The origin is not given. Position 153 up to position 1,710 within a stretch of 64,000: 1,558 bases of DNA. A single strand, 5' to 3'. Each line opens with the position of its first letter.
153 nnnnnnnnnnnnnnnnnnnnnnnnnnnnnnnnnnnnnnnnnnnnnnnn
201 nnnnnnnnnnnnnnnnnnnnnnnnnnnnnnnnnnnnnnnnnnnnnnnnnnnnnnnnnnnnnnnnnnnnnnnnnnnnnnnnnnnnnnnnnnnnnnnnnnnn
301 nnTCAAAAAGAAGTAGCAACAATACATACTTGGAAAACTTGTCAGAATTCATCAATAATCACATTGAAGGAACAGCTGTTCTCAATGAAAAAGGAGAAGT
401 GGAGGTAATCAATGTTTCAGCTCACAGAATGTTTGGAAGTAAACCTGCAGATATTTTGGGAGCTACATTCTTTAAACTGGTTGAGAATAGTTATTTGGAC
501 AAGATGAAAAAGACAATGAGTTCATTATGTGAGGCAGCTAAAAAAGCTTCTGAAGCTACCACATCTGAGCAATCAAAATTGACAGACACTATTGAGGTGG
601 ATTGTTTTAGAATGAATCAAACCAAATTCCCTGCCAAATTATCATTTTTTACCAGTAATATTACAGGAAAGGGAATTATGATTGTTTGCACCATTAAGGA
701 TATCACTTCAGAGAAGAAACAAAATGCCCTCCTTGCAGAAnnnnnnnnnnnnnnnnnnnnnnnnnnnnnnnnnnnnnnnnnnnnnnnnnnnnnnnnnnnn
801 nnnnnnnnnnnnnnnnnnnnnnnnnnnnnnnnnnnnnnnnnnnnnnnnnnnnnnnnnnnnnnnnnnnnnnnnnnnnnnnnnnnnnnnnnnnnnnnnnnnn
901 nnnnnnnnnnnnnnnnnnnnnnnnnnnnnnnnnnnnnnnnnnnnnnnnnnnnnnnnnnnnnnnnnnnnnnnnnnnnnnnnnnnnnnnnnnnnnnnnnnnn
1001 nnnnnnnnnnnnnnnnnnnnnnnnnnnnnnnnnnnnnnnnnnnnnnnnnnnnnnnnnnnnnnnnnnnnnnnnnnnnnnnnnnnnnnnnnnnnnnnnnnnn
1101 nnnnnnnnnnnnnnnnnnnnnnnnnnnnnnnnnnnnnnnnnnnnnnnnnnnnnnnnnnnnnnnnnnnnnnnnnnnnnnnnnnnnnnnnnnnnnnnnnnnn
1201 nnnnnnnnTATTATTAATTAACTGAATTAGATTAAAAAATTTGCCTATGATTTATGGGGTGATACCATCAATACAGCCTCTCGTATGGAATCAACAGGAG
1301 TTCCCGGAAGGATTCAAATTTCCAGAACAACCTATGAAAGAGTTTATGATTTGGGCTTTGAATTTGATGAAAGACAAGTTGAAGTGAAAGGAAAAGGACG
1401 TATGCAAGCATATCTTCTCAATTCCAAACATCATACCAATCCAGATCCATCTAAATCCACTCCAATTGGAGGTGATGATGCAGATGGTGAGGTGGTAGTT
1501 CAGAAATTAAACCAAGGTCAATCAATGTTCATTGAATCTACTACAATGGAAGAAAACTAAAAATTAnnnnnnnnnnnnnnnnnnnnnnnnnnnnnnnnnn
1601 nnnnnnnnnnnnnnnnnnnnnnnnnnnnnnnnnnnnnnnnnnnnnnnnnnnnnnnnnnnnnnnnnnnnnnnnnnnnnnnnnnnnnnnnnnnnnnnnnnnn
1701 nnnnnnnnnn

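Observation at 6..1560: PAS-domain adenylyl cyclase with AC-type specificity residues, adjacent to a DUF4386-like membrane protein gene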

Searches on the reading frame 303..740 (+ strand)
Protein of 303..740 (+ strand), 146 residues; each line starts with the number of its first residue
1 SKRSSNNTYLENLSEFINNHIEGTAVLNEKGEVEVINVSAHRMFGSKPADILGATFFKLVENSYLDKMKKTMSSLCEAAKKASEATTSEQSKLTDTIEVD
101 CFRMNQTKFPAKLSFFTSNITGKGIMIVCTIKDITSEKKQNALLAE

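Call 59: predict_structure(alignment_id=A4)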
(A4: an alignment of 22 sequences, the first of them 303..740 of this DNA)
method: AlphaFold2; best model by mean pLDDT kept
length: 146 residues; sequences in the alignment: 22
mean_pLDDT: 91.5   pTM: 0.83
mean pLDDT of the five models: 91.5, 91.3, 91.1, 90.3, 89.8
residues with pLDDT >= 90: 116; 70-90: 19; 50-70: 9; < 50: 2
segments of 3 or more residues with pLDDT < 50: none
pLDDT, mean of each block of 10 residues (from residue 1): 65 91 96 97 94 96 97 94 77 89 96 95 93 98 96
secondary structure, 60 per line:
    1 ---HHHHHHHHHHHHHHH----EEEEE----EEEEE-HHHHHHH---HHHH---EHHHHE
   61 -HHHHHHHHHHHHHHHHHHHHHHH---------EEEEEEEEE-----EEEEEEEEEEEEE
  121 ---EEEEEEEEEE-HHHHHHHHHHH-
elements in order: H4-18 E23-27 E32-36 H38-44 H48-51 H56-59 H62-84 E94-102 E108-120 E124-133 H135-145

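Call 62: fold_search(model_id=the predicted structure, library=pdb)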
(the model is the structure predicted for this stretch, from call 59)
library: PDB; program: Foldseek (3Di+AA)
matches with E <= 10: 1330; with E <= 0.001: 615
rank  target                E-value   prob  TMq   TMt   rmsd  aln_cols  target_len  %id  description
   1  10jx_B                2.3e-09  1.00  0.65  0.66   4.3       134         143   12  Crystal structure of heme binding PAS domain from one component transcription factor, FG214 (released 2026-03-25)
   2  8js6_C                5.2e-09  1.00  0.69  0.42   4.3       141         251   16  Dimeric PAS domains of oxygen sensor FixL in complex with cyanide-bound ferric heme (released 2024-06-26)
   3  10jx_A                9.6e-09  1.00  0.62  0.65   3.9       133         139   12  Crystal structure of heme binding PAS domain from one component transcription factor, FG214 (released 2026-03-25)
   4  8js5_G                1.1e-08  1.00  0.70  0.43   5.0       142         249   17  Dimeric PAS domains of oxygen sensor FixL with ferric unliganded heme (released 2024-06-26)
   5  3bwl_B                1.3e-08  1.00  0.65  0.76   5.2       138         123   14  Crystal structure of PAS domain of HTR-like protein from Haloarcula marismortui (released 2008-01-15)
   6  3bwl_C                1.9e-08  1.00  0.64  0.81   4.1       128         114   12  Crystal structure of PAS domain of HTR-like protein from Haloarcula marismortui (released 2008-01-15)
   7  8js5_B                2.1e-08  1.00  0.69  0.42   4.9       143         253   16  Dimeric PAS domains of oxygen sensor FixL with ferric unliganded heme (released 2024-06-26)
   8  1s66_L                2.1e-08  1.00  0.54  0.65   4.1       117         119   13  Crystal structure of heme domain of direct oxygen sensor from E. coli (released 2004-06-22)
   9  1d06                  2.4e-08  1.00  0.63  0.70   7.2       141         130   16  STRUCTURAL BASIS OF DIMERIZATION AND SENSORY MECHANISMS OF OXYGEN-SENSING DOMAIN OF RHIZOBIUM MELILOTI FIXL DETERMINED A (released 2000-03-15)
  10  3bwl_D                2.7e-08  1.00  0.64  0.76   4.9       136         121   13  Crystal structure of PAS domain of HTR-like protein from Haloarcula marismortui (released 2008-01-15)
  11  1lt0                  3.6e-08  1.00  0.63  0.78   4.3       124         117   19  Crystal structure of the CN-bound BjFixL heme domain (released 2002-11-20)
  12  1y28                  4.3e-08  1.00  0.65  0.78   4.7       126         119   17  Crystal structure of the R220A metBJFIXL HEME domain (released 2004-12-07)
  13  5luv_B                4.3e-08  1.00  0.71  0.71   6.9       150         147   14  Short LOV protein W619_1 in apo-state (released 2017-02-22)
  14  8js6_E                4.6e-08  1.00  0.70  0.43   4.5       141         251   16  Dimeric PAS domains of oxygen sensor FixL in complex with cyanide-bound ferric heme (released 2024-06-26)
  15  8js5_A                4.6e-08  1.00  0.69  0.42   5.0       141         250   16  Dimeric PAS domains of oxygen sensor FixL with ferric unliganded heme (released 2024-06-26)
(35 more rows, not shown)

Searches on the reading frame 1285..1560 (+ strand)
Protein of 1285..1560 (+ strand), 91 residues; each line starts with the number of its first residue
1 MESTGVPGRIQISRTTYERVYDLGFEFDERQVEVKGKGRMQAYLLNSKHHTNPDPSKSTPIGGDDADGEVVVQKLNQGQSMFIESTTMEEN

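Call 18: find_encoding_contigs(protein=window:1285-1560:+, flank=10000, max_places=4)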
Protein window:1285-1560:+ (91 aa): no gene with exactly this product is on record in the collection.
